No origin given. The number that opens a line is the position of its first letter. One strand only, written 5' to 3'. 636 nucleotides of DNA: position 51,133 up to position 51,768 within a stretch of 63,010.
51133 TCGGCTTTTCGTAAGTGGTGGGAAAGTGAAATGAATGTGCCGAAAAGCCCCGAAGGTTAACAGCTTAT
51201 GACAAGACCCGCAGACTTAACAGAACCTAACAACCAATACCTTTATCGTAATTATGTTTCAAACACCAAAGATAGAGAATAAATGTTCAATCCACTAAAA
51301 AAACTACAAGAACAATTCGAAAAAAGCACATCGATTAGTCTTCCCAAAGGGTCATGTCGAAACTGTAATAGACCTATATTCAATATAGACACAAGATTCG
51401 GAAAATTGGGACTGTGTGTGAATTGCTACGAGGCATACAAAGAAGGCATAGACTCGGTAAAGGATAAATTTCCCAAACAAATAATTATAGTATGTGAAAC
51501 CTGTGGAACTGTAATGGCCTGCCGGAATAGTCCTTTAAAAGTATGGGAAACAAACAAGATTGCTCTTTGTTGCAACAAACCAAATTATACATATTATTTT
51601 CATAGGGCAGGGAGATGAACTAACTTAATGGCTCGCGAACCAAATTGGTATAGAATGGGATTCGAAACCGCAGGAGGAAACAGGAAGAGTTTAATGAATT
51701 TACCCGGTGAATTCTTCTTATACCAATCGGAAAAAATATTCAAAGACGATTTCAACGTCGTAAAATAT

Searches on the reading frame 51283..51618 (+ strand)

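Call 16: search_protein_families(library=phrogs, proteins=[window:51283-51618:+], max_evalue=0.01)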
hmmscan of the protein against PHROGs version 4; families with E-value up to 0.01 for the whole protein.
window:51283-51618:+ (111 aa): 1 family
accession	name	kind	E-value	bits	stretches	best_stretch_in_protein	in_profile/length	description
phrog_18656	-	unknown function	0.00038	21.3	1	16-77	6-66/208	-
